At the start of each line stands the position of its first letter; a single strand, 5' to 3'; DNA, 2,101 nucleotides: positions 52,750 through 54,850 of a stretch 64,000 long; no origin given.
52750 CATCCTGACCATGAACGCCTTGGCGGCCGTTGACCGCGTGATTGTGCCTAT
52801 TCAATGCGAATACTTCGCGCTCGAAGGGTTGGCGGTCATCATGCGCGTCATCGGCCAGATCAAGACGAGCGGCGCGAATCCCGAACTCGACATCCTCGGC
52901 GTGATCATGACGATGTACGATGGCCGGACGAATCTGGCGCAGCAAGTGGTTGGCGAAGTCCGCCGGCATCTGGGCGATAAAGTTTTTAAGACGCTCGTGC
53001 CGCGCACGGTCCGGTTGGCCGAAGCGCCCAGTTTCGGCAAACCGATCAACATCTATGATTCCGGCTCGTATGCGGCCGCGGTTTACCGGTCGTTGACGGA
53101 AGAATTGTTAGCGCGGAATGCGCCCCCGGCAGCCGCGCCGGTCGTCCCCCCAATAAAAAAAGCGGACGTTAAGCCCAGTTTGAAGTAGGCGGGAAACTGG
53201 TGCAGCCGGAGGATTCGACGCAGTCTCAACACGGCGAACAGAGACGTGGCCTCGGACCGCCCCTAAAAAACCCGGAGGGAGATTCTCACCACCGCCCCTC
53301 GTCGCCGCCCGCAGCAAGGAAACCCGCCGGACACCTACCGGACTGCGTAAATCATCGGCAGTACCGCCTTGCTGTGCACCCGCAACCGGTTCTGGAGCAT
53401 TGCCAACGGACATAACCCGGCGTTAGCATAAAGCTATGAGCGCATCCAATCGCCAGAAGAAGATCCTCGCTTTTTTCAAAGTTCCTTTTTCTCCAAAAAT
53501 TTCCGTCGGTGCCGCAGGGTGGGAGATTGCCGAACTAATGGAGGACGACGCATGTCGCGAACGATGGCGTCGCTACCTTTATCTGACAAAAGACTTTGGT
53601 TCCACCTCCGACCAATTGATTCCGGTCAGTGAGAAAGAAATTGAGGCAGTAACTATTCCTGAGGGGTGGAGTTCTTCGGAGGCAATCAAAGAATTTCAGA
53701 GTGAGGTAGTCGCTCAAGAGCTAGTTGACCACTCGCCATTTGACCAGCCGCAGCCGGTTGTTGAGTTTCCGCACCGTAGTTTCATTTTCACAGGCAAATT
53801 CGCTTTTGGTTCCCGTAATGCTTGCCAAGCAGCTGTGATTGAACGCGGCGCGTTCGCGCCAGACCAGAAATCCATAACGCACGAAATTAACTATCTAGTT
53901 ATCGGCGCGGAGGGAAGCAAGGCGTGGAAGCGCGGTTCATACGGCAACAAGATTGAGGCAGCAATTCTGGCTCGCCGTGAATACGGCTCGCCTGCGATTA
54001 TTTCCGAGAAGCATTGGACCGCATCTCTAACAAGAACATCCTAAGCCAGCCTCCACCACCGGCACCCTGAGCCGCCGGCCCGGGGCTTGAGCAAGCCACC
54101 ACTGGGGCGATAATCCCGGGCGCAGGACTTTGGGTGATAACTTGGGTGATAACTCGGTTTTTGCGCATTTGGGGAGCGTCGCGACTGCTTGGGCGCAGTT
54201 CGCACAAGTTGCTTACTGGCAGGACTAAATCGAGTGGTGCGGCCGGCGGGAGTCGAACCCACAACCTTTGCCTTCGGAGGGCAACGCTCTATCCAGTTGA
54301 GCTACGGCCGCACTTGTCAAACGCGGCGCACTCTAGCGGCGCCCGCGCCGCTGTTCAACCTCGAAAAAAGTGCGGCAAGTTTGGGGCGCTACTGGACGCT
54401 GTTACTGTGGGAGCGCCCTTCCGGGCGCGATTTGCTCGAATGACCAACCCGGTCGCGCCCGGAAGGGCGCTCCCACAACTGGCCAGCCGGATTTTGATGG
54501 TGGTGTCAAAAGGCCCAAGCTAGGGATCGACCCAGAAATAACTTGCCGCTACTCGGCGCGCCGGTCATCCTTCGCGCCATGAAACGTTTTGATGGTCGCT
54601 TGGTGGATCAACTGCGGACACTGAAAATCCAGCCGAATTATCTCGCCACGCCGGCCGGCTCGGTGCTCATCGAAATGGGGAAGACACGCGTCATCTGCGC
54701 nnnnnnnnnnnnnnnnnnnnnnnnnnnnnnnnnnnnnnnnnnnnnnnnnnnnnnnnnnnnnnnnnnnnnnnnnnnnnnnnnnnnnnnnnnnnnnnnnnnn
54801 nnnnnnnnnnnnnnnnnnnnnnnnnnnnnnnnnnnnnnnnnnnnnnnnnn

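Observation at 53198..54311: tRNA-Arg(CCG)-associated 1-kb islet: degenerate att-like repeat, low-GC BRCT-domain gene, no integrase; orphan parA next door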

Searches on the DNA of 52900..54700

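Call 108: search_rna_families(source=window, start=52900, end=54700, threshold=evalue, max_evalue=5)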
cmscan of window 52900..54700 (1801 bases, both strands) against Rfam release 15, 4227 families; matches with E-value up to 5: 6.
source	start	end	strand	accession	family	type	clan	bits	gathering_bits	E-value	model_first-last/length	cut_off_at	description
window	54238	54311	-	RF00005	tRNA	Gene; tRNA;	CL00001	70.1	29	8.3e-15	1-71/71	no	tRNA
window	54403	54479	-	RF04248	MIR7486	Gene; miRNA;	-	35.5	67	0.00048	1-87/87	no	MIR7486 microRNA precursor family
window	54403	54483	-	RF03944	mir-935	Gene; miRNA;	-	33.4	73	0.015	1-91/91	no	mir-935 microRNA precursor family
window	54237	54311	+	RF04354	Plastid-ycf2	Cis-reg;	-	27.6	65.7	0.0046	1-75/75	no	Plastid-ycf2 5UTR RNA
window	54418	54466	+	RF04248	MIR7486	Gene; miRNA;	-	22.2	67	0.75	1-87/87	no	MIR7486 microRNA precursor family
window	53516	53588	+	RF01146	sR15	Gene; snRNA; snoRNA; CD-box;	-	18.8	40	2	1-65/65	no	Small nucleolar RNA sR15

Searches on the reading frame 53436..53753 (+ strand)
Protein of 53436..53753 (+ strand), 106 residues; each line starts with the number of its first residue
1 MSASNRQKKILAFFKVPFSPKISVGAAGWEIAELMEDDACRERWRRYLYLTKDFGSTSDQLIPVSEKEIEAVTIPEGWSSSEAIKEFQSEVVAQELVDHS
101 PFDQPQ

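Call 72: predict_structure(alignment_id=A3)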
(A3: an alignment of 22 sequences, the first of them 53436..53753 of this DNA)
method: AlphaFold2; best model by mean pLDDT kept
length: 106 residues; sequences in the alignment: 22
mean_pLDDT: 83.9   pTM: 0.71
mean pLDDT of the five models: 83.9, 81.2, 80.0, 79.7, 76.1
residues with pLDDT >= 90: 60; 70-90: 30; 50-70: 10; < 50: 6
segments of 3 or more residues with pLDDT < 50: 103-106
pLDDT, mean of each block of 10 residues (from residue 1): 90 93 93 94 93 84 92 87 77 58 47
secondary structure, 60 per line:
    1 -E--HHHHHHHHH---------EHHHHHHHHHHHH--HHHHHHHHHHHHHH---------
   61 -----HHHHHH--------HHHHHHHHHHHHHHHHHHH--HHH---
elements in order: H5-13 H24-35 H38-51 H66-71 H80-98

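Call 80: fold_search(model_id=the predicted structure, library=pdb)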
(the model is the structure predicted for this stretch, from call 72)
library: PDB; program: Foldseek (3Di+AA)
matches with E <= 10: 16; with E <= 0.001: 0
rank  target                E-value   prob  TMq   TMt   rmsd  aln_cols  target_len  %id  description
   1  4xvn_E                3.0e+00  0.04  0.20  0.16  20.5       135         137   14  Crystal structure of the small terminase from thermophilic phage G20C (released 2016-02-10)
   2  7pdj_B                4.1e+00  0.04  0.29  0.21  13.3       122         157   16  R12E vFLIP mutant (released 2022-05-11)
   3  2rd9_C                4.6e+00  0.03  0.24  0.14  14.0       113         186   17  Crystal structure of a putative yfit-like metal-dependent hydrolase (bh0186) from bacillus halodurans c-125 at 2.30 A  (released 2007-10-09)
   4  7pdj_E                6.0e+00  0.04  0.28  0.20  12.6       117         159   16  R12E vFLIP mutant (released 2022-05-11)
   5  3td7                  6.0e+00  0.01  0.18  0.11  11.7       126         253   11  Crysal structure of the mimivirus sulfhydryl oxidase R596 (released 2012-09-05)
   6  9n83_F                6.0e+00  0.01  0.17  0.04  13.1       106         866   17  The ligation complex in the NHEJ pathway (released 2025-04-23)
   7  7pdj_A                6.4e+00  0.03  0.29  0.20  15.1       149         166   12  R12E vFLIP mutant (released 2022-05-11)
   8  7pdj_D                6.8e+00  0.05  0.28  0.20   8.7        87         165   16  R12E vFLIP mutant (released 2022-05-11)
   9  7pdj_C                7.2e+00  0.03  0.29  0.20  12.6       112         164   13  R12E vFLIP mutant (released 2022-05-11)
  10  9s53_Mt               7.2e+00  0.02  0.23  0.17  26.6       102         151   11  Cryo-EM structure of the base of the Saccharomyces cerevisiae KMN junction complex containing the Mis12c(Mtw1c) head  (released 2026-04-08)
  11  2vof_C                8.2e+00  0.03  0.24  0.19  11.6        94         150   12  Structure of mouse A1 bound to the Puma BH3-domain (released 2008-03-04)
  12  9git                  8.7e+00  0.03  0.25  0.20  10.6        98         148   11  BFL1 covalently bound to inhibitor compound 43 (released 2024-12-18)
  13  7pdj_F                8.7e+00  0.02  0.28  0.20  12.7       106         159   12  R12E vFLIP mutant (released 2022-05-11)
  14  2voi_A                8.7e+00  0.02  0.24  0.19  11.5        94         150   12  Structure of mouse A1 bound to the Bid BH3-domain (released 2008-03-04)
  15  2voh_A                9.3e+00  0.02  0.21  0.18  10.5        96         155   14  Structure of mouse A1 bound to the Bak BH3-domain (released 2008-03-04)
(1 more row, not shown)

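Call 102: search_protein_representatives(protein=window:53436-53753:+)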
Query: 106 residues. Proteins with E-value up to 0.001 (for the whole library): 80; up to 1e-10: 41; up to 1e-30: 3. The best 80 are listed.
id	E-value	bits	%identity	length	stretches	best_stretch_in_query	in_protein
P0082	2.5e-31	124.0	53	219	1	2-106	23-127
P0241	2.5e-31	124.0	57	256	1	1-106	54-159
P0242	8.4e-31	122.3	57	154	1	1-105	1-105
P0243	1.7e-28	115.0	56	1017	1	3-106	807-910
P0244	7.2e-28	112.9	55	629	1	3-106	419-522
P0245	8.8e-28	112.6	56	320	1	2-103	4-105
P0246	9.6e-27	109.3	50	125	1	1-106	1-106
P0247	5.2e-26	107.0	57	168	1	1-93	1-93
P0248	3.9e-25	104.1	49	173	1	1-105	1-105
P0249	4.1e-25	104.1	48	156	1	3-106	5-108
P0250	5.3e-25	103.7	51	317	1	3-105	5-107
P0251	1.9e-24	101.9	53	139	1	9-105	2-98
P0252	6.8e-24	100.2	49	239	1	3-105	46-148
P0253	2.7e-22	95.0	53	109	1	3-89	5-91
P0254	3.3e-22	94.7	46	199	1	3-106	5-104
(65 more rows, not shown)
